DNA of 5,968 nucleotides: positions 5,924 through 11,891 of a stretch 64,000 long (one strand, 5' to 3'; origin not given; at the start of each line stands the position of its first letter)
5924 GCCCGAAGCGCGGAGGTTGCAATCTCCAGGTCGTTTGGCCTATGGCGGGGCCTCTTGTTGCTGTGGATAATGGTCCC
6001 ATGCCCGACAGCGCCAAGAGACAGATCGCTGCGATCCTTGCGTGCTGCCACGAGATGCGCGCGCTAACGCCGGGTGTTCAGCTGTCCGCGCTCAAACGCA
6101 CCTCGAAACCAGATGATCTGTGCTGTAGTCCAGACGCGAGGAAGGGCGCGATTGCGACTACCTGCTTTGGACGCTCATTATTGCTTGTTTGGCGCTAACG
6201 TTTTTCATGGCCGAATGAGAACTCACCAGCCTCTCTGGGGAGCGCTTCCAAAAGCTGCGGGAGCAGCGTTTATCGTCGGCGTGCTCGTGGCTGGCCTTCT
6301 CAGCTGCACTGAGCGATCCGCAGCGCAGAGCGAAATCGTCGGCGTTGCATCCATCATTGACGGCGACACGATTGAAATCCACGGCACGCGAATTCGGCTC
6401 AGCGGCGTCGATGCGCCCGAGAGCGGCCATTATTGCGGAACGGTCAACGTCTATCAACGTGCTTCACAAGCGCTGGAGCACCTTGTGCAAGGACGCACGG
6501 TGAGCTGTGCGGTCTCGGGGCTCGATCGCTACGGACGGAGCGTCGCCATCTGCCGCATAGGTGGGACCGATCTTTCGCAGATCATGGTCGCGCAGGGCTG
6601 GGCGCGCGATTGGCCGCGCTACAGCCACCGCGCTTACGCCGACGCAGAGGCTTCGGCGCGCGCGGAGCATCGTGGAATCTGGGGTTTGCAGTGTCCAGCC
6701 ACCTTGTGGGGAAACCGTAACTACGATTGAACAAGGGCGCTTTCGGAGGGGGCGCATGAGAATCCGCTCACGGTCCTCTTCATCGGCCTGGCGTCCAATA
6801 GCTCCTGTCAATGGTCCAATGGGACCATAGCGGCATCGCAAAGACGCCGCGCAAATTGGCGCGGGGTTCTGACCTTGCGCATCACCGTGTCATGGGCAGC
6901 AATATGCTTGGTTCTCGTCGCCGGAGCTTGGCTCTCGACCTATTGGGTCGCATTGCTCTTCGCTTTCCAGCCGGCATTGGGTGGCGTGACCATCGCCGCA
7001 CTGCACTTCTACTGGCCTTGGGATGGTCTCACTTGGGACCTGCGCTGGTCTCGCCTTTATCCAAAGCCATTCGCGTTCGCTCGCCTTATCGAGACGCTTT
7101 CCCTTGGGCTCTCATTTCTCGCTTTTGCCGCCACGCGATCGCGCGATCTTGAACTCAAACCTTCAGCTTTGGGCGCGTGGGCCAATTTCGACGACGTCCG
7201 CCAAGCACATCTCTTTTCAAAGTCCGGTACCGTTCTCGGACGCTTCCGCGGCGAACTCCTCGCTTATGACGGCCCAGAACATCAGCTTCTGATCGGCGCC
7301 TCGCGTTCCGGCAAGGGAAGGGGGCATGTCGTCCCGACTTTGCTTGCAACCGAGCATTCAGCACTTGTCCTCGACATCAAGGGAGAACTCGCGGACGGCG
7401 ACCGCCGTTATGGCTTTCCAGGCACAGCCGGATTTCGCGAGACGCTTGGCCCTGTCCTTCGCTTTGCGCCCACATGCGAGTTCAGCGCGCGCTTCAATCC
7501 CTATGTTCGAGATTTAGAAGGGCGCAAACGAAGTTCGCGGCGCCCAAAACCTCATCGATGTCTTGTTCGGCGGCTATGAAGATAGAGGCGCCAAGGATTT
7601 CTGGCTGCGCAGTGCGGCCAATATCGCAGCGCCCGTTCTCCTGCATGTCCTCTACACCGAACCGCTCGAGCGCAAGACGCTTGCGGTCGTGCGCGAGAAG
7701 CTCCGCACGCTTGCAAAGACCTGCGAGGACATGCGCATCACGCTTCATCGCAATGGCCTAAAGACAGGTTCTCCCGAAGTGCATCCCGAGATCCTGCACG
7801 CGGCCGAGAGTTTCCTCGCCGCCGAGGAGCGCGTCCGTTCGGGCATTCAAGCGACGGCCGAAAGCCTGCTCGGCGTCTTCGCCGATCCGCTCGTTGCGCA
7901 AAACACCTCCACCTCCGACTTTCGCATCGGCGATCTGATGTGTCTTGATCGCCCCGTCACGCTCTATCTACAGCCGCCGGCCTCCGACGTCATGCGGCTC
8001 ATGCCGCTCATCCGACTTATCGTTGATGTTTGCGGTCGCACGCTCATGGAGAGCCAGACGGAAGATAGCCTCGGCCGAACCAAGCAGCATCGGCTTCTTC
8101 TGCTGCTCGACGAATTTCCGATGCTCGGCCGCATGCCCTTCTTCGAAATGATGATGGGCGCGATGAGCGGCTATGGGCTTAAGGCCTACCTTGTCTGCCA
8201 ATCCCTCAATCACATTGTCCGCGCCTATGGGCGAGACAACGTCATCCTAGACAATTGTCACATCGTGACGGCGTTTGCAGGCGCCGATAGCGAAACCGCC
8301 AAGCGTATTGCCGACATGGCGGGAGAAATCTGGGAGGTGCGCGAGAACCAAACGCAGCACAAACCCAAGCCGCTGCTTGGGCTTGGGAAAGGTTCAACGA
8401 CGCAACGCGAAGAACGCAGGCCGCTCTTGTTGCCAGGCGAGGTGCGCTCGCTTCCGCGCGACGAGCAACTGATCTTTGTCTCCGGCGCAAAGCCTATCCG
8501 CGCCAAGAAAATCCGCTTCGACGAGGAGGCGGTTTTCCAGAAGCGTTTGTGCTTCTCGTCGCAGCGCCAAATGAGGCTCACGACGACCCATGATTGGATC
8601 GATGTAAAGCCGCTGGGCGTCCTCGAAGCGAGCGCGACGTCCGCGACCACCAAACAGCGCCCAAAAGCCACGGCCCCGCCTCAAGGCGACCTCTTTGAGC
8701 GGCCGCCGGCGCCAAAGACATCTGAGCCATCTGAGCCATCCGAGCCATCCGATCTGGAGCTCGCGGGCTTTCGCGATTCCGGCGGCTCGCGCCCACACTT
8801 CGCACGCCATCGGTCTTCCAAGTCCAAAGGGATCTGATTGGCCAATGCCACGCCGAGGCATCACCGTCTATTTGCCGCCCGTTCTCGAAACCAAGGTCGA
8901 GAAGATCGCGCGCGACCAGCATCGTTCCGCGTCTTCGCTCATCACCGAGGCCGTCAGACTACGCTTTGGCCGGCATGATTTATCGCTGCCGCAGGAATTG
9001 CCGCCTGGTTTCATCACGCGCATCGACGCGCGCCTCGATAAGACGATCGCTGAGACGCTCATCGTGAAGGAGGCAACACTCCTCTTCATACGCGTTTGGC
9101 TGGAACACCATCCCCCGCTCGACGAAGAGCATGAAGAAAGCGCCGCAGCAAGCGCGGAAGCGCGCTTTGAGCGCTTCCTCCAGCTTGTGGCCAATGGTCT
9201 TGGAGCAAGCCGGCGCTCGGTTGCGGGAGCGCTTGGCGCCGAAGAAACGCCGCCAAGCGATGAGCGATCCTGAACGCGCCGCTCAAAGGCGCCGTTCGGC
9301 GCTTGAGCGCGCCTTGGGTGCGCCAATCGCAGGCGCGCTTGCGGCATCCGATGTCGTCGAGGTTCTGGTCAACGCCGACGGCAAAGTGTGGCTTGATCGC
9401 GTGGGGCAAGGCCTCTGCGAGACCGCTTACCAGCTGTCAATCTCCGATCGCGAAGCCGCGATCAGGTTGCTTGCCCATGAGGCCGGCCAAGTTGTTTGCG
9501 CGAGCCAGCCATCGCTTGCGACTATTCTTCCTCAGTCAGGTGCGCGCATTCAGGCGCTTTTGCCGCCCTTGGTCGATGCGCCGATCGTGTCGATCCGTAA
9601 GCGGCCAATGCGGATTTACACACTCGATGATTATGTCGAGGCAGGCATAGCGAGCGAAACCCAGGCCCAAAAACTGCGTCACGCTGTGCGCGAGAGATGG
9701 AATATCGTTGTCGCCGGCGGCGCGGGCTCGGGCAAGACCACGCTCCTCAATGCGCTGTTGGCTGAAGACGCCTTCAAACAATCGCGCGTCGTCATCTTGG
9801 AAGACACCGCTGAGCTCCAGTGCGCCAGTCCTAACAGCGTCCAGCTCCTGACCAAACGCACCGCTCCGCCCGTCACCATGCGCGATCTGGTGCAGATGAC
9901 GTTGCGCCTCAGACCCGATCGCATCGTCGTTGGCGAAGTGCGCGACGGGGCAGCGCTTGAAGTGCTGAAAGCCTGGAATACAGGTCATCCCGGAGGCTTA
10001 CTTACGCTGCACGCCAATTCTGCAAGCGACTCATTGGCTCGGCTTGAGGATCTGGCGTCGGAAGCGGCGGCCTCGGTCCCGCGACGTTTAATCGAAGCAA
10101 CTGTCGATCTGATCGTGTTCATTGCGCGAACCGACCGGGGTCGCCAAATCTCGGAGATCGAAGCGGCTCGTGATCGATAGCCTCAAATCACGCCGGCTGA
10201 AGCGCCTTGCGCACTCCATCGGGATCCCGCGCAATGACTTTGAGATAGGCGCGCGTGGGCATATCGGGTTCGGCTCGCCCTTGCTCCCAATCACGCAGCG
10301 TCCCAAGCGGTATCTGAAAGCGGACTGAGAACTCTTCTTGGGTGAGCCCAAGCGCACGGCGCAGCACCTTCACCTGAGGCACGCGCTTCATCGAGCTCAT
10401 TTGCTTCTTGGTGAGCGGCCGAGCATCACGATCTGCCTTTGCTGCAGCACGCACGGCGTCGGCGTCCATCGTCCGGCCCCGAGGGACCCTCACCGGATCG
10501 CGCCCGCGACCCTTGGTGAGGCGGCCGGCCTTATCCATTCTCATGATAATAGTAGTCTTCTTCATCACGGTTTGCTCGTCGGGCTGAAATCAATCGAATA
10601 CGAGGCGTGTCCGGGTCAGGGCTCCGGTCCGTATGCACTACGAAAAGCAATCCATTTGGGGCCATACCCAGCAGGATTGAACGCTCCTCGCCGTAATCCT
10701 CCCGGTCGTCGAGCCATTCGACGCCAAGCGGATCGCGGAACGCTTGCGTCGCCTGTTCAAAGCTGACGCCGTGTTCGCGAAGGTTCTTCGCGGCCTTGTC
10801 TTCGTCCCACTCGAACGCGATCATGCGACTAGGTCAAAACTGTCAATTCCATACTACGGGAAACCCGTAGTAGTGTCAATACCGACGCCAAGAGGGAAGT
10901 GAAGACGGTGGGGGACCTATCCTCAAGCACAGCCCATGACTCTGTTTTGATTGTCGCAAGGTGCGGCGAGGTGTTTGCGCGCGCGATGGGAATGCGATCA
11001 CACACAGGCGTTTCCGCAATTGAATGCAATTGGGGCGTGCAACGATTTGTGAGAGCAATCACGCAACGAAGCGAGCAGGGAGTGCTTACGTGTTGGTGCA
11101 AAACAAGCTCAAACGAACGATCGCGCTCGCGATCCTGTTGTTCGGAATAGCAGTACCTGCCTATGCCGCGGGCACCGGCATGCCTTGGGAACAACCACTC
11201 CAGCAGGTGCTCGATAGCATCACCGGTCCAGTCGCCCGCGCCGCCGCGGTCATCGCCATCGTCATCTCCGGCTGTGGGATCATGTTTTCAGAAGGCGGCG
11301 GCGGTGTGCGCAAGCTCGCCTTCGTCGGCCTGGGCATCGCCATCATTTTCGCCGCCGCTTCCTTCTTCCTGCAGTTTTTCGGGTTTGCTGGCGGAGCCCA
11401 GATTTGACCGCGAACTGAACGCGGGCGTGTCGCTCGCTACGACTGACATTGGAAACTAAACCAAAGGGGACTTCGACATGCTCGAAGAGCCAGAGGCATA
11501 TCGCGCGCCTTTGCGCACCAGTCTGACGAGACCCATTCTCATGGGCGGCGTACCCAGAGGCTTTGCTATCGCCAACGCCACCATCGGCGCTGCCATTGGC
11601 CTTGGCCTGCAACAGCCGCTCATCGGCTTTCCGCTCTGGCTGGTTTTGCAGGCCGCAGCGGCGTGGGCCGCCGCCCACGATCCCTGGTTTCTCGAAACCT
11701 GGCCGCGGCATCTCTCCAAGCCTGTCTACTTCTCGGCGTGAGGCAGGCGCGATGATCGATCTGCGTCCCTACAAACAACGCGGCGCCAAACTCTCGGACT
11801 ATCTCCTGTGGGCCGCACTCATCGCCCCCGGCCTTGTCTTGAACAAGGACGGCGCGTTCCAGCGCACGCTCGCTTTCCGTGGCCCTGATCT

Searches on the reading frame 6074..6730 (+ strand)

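Call 8: search_protein_families(library=pfam, proteins=[window:6074-6730:+], max_evalue=0.001)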
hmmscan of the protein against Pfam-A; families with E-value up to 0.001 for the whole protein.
window:6074-6730:+ (218 aa): 1 family
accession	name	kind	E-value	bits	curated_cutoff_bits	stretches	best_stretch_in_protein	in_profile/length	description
PF00565.23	SNase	-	4.3e-15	56.5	21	1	106-203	1-105/107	Staphylococcal nuclease homologue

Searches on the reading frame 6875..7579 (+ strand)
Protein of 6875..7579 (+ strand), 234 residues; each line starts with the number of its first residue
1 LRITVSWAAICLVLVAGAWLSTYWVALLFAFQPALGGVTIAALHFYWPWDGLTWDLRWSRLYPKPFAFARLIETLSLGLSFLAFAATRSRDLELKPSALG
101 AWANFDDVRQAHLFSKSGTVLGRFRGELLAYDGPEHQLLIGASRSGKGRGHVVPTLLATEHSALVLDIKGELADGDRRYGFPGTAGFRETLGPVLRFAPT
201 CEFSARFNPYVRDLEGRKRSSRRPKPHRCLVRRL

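Call 8: search_protein_families(library=pfam, proteins=[window:6875-7579:+], max_evalue=0.001)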
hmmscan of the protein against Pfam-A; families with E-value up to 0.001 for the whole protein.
window:6875-7579:+ (234 aa): 1 family
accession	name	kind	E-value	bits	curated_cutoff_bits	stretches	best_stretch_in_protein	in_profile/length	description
PF02534.20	T4SS-DNA_transf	-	3.9e-12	46.2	20.1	1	102-174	2-84/468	Type IV secretory system Conjugative DNA transfer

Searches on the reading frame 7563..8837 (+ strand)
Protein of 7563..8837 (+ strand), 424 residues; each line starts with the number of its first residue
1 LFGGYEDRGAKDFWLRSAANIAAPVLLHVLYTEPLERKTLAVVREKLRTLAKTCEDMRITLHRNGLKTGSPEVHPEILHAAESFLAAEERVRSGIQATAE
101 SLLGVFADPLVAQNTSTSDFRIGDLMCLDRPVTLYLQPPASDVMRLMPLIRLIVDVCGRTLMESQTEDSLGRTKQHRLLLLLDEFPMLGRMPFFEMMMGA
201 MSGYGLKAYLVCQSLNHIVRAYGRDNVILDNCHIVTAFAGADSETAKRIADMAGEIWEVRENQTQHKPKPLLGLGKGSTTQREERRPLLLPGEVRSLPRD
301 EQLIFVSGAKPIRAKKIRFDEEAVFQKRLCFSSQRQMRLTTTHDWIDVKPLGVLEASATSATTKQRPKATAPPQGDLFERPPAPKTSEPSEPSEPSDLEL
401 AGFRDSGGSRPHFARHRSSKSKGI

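Call 8: search_protein_families(library=pfam, proteins=[window:7563-8837:+], max_evalue=0.001)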
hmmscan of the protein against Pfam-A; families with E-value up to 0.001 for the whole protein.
window:7563-8837:+ (424 aa): 3 families
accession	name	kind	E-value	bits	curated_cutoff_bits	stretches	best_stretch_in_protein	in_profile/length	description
PF02534.20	T4SS-DNA_transf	-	1.1e-49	170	20.1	1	8-328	141-454/468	Type IV secretory system Conjugative DNA transfer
PF12696.13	TraG-D_C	-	1.3e-23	83.8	22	1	177-299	1-126/126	TraM recognition site of TraD and TraG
PF10412.15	TrwB_AAD_bind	-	1.6e-18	67.2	20.5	1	42-312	116-381/387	Type IV secretion-system coupling protein DNA-binding domain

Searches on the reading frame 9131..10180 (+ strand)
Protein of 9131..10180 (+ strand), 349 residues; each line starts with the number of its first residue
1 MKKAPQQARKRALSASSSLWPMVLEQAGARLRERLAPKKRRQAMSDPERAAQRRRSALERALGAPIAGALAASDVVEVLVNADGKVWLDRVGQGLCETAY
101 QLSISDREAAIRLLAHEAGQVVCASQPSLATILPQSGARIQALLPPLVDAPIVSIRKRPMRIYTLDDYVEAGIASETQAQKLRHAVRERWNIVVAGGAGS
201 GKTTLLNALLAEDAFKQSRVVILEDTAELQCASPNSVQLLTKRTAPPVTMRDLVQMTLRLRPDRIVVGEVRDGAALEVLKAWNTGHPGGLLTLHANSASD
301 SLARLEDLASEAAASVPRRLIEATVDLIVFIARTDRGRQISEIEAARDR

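Call 8: search_protein_families(library=pfam, proteins=[window:9131-10180:+], max_evalue=0.001)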
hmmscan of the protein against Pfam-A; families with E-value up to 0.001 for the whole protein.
window:9131-10180:+ (349 aa): 4 families
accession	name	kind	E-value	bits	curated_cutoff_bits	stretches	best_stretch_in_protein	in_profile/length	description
PF00437.27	T2SSE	-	3e-40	138.4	24.9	1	144-329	99-273/370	Type II/IV secretion system protein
PF13604.12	AAA_30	-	0.00026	21.2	27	1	175-211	3-40/191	AAA domain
PF02492.25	cobW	-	0.00038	20.5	20.7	1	192-229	3-40/180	CobW/HypB/UreG, nucleotide-binding domain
PF06414.18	Zeta_toxin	-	0.00045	20.2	22.3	1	185-241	12-66/199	Zeta toxin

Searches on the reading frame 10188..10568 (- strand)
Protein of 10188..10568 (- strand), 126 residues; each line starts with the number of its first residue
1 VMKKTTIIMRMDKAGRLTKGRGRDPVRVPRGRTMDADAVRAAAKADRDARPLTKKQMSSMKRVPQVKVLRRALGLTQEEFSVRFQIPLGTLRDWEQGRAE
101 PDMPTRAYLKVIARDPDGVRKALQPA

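Call 71: search_protein_families(library=pfam, proteins=[window:10188-10568:-], max_evalue=0.01)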
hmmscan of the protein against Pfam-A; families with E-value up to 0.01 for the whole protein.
window:10188-10568:- (126 aa): 3 families
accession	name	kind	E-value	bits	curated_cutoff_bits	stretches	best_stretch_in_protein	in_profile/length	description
PF01381.28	HTH_3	-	2.6e-06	27.8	23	1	67-104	2-39/55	Helix-turn-helix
PF13560.12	HTH_31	-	8.8e-05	23.2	27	1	66-102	6-43/64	Helix-turn-helix domain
PF15731.11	MqsA_antitoxin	-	0.00048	20.7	30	1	49-117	57-125/131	Antitoxin component of bacterial toxin-antitoxin system, MqsA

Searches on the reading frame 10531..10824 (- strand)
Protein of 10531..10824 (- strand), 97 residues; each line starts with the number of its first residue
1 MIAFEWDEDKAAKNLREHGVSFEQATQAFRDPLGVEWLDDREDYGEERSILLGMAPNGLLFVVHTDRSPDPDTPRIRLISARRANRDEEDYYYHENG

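Call 71: search_protein_families(library=pfam, proteins=[window:10531-10824:-], max_evalue=0.01)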
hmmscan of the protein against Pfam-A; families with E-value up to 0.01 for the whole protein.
window:10531-10824:- (97 aa): 1 family
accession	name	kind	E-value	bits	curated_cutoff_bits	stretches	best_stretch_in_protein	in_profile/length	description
PF04365.19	BrnT_toxin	-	4.5e-26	91.4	34.5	1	6-88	1-77/77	Ribonuclease toxin, BrnT, of type II toxin-antitoxin system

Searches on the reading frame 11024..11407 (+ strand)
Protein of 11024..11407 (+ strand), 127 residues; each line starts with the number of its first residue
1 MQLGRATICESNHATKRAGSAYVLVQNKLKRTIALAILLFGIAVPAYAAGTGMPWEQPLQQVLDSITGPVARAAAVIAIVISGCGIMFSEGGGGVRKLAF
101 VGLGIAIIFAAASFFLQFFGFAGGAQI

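Call 71: search_protein_families(library=pfam, proteins=[window:11024-11407:+], max_evalue=0.01)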
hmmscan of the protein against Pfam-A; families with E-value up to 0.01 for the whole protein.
window:11024-11407:+ (127 aa): 1 family
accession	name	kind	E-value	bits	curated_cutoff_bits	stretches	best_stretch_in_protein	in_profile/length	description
PF04956.18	TrbC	-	1.9e-22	79.8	27.9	1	26-116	8-96/98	TrbC/VIRB2 pilin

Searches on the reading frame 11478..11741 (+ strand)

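Call 71: search_protein_families(library=pfam, proteins=[window:11478-11741:+], max_evalue=0.01)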
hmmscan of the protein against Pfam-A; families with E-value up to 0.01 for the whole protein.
window:11478-11741:+ (87 aa): 1 family
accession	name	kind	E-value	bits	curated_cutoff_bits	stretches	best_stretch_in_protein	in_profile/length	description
PF05101.18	VirB3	-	4.8e-07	30.4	23.9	1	10-75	3-67/84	Type IV secretory pathway, VirB3-like protein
